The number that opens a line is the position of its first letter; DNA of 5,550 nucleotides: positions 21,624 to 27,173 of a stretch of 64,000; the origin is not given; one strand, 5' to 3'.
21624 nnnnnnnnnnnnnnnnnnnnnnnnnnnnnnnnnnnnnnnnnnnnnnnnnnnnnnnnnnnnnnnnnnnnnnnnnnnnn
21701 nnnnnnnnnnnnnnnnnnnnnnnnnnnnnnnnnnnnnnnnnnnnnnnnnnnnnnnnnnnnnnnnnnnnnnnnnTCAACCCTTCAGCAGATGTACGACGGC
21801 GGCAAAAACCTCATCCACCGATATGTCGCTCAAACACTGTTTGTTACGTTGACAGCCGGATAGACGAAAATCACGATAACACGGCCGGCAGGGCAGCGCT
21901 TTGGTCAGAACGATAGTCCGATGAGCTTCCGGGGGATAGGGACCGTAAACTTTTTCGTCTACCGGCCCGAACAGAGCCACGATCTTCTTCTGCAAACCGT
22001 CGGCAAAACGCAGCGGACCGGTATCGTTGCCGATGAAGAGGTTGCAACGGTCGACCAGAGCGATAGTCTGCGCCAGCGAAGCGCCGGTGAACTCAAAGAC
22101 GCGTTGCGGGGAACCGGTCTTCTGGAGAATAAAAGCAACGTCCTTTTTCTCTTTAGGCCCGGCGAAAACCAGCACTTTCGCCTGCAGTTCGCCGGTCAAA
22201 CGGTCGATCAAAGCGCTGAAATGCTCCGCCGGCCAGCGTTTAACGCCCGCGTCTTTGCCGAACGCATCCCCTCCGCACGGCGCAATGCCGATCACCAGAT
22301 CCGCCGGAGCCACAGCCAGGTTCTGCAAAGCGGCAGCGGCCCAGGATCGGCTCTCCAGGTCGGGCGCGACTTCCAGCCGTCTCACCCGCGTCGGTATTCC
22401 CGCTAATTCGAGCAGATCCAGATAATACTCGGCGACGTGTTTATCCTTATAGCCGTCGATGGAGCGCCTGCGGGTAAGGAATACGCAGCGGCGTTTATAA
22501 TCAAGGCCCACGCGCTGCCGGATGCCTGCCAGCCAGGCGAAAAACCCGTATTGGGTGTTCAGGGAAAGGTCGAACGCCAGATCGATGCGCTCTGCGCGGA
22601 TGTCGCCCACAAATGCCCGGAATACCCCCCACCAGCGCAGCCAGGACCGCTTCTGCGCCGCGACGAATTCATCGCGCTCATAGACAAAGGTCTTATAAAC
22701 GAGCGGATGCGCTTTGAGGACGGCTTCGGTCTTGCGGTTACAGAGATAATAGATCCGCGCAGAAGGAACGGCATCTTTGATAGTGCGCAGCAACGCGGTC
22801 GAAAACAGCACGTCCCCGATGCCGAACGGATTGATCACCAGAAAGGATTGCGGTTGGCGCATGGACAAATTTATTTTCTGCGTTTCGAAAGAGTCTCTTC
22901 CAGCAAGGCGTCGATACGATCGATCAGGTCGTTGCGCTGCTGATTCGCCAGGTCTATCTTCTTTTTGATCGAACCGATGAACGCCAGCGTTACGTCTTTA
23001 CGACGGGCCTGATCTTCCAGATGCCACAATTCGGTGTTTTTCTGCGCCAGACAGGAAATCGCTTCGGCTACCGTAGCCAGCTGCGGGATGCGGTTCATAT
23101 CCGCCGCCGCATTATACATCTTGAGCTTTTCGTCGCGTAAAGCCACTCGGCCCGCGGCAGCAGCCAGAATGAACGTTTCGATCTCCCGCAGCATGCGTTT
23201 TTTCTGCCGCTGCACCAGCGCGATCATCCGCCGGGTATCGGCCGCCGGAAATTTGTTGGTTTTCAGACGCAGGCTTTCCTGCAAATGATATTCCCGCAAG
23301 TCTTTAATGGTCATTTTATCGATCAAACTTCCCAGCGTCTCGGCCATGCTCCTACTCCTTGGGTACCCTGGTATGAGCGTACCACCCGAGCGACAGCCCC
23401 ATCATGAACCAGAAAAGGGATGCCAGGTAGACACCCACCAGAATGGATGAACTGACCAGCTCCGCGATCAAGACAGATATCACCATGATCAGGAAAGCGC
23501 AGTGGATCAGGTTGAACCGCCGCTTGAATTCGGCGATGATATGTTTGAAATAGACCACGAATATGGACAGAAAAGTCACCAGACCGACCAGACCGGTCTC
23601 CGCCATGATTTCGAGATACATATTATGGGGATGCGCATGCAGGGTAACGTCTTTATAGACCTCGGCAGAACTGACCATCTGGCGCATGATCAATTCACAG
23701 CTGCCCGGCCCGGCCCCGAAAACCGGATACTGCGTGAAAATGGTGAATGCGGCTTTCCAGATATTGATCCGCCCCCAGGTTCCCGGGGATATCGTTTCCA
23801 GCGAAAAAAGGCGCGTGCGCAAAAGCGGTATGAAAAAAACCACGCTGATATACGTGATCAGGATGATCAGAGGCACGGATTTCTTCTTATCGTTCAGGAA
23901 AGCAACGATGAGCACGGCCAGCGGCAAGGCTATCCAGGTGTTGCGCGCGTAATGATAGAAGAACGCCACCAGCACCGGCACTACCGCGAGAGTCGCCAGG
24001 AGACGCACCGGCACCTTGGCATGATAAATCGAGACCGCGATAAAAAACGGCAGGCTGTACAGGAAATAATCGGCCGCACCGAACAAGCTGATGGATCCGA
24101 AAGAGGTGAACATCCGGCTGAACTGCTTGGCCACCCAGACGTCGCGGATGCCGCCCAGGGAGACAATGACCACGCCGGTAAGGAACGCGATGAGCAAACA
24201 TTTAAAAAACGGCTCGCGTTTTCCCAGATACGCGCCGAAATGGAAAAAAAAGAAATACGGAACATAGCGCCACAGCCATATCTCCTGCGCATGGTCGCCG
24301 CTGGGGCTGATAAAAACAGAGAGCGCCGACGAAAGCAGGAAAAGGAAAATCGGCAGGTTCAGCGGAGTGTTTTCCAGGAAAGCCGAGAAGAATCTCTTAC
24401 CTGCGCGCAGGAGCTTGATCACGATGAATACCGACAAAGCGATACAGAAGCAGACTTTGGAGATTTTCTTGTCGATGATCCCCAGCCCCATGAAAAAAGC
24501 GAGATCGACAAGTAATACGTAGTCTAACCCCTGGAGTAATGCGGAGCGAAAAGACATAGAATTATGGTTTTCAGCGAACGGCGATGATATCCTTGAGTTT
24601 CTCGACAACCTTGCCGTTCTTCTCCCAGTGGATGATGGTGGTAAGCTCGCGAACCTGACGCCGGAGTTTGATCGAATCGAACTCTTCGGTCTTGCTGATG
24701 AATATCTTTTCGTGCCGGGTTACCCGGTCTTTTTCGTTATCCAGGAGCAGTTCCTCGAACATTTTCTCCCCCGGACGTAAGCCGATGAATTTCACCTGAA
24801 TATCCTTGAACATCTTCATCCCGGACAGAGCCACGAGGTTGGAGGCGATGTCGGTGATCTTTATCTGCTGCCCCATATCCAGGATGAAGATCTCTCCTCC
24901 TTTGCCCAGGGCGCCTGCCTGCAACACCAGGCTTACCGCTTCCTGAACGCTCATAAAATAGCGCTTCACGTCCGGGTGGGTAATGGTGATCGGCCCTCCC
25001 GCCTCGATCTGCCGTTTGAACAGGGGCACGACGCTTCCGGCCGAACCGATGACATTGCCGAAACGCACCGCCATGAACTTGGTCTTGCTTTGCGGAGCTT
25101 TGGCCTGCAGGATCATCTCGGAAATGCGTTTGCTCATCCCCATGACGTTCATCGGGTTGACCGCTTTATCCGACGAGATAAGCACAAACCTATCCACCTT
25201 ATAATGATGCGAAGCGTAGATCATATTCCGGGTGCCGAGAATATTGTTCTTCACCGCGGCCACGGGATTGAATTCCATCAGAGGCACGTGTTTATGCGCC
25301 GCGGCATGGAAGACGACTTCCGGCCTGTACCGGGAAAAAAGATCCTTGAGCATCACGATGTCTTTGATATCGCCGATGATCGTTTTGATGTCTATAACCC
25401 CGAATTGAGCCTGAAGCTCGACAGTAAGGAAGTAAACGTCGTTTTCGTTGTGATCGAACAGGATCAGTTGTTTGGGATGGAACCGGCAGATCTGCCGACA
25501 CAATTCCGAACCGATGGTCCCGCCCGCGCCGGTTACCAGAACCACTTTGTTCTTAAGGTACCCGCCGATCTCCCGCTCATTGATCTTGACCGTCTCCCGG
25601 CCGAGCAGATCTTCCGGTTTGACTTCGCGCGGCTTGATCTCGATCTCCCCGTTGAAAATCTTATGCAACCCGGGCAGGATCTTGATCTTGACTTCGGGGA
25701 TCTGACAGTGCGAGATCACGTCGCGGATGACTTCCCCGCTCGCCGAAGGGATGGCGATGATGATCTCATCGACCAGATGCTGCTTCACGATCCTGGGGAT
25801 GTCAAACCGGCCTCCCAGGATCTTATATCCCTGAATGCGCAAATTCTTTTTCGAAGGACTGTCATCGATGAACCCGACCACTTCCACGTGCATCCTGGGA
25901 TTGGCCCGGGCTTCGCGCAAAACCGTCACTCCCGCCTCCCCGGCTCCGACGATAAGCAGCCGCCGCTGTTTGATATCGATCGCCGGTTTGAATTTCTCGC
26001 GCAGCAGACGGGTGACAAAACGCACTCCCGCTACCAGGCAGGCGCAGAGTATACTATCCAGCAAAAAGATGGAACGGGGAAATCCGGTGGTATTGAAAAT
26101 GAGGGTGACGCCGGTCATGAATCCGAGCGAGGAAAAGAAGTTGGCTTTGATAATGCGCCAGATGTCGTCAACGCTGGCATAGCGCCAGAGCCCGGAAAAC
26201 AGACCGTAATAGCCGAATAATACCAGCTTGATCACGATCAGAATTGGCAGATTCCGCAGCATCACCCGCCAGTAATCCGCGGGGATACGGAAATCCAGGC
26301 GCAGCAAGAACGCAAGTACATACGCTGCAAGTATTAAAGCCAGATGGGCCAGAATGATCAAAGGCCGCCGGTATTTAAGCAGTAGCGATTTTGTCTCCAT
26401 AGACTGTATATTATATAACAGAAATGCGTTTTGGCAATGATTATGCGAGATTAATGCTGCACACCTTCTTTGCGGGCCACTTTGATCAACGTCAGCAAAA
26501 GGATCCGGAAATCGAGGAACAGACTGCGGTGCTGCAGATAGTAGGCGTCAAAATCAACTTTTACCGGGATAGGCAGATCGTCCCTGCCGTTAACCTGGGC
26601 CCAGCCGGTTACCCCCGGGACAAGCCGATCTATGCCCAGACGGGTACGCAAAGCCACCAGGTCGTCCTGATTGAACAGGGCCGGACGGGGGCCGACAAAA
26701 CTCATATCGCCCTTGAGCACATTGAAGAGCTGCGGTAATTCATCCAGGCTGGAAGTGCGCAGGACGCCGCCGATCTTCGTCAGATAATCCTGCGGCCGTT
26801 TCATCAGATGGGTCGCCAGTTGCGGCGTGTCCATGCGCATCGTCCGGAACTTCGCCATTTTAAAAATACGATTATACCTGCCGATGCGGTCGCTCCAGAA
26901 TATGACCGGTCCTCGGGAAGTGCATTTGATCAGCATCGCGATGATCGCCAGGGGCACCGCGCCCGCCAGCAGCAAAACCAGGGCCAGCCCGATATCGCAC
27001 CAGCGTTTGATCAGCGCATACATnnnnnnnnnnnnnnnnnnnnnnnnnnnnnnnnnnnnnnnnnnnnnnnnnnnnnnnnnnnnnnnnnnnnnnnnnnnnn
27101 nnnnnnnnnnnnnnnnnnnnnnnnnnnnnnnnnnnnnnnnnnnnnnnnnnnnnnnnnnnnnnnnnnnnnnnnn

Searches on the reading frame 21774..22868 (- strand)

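Call 30: search_protein_families(library=pfam, proteins=[window:21774-22868:-], max_evalue=0.00001)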
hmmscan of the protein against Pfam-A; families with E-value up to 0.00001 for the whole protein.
window:21774-22868:- (364 aa): 1 family
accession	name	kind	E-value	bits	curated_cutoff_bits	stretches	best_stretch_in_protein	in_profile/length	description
PF01075.23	Glyco_transf_9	-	2.3e-24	86.5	22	1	86-331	4-237/247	Glycosyltransferase family 9 (heptosyltransferase)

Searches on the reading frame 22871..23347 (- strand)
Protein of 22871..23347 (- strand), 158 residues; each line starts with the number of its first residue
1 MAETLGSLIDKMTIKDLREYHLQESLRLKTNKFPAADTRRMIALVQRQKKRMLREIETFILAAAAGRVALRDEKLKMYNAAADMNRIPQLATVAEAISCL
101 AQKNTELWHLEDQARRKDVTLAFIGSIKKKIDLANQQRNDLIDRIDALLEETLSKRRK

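Call 77: search_protein_families(library=pfam, proteins=[window:22871-23347:-], max_evalue=0.001)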
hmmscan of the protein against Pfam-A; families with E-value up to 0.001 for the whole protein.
window:22871-23347:- (158 aa): 1 family
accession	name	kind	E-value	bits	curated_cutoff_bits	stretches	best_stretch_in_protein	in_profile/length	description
PF14063.11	DUF4254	-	2.2e-20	73.4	27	2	98-154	5-61/144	Protein of unknown function (DUF4254)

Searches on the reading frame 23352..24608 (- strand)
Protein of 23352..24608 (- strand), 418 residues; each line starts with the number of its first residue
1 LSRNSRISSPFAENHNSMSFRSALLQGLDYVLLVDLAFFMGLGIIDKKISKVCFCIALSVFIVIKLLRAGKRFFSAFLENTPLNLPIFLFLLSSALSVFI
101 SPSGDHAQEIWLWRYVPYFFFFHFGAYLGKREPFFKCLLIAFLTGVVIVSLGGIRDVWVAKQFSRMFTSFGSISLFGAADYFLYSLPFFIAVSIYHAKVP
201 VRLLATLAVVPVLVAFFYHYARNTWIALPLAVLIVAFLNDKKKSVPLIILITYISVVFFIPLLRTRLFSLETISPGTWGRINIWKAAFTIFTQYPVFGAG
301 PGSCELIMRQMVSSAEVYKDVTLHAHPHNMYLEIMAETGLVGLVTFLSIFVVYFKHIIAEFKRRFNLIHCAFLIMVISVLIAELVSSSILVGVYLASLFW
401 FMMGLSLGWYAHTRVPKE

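Call 30: search_protein_families(library=pfam, proteins=[window:23352-24608:-], max_evalue=0.00001)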
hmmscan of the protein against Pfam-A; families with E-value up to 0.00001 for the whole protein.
window:23352-24608:- (418 aa): 1 family
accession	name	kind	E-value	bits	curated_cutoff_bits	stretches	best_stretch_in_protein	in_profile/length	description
PF04932.20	Wzy_C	-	1.7e-19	70.5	31.7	1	208-347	2-149/149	O-Antigen ligase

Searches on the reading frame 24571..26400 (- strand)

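Call 30: search_protein_families(library=pfam, proteins=[window:24571-26400:-], max_evalue=0.00001)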
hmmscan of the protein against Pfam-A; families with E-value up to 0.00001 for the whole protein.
window:24571-26400:- (609 aa): 6 families
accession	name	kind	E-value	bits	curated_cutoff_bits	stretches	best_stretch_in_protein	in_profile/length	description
PF02719.21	Polysacc_synt_2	-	1.4e-117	392.5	20.2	1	287-569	1-291/293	Polysaccharide biosynthesis protein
PF01370.27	Epimerase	-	6.3e-24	85.1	20.9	1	287-503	1-235/240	NAD dependent epimerase/dehydratase family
PF13727.12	CoA_binding_3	-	5.3e-16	59.6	25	1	72-243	9-175/175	CoA-binding domain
PF16363.11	GDP_Man_Dehyd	-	4.1e-14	53.2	27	1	288-412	1-131/332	GDP-mannose 4,6 dehydratase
PF01073.25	3Beta_HSD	-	3.4e-10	39.9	22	1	288-416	1-122/280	3-beta hydroxysteroid dehydrogenase/isomerase family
PF04321.23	RmlD_sub_bind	-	3.8e-10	39.7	27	1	287-455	3-156/287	RmlD substrate binding domain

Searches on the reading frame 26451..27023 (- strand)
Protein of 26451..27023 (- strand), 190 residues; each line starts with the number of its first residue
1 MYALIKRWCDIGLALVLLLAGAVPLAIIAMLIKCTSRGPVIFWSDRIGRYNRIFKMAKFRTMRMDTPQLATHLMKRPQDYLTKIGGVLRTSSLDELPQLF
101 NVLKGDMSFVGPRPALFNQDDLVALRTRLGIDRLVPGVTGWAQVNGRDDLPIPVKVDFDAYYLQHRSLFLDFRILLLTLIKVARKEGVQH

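Call 77: search_protein_families(library=pfam, proteins=[window:26451-27023:-], max_evalue=0.001)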
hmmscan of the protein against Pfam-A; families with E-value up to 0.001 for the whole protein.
window:26451-27023:- (190 aa): 1 family
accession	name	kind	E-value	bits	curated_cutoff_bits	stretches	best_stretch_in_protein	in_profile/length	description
PF02397.22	Bac_transf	-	8.1e-56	188.8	27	1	6-183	1-178/179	Bacterial sugar transferase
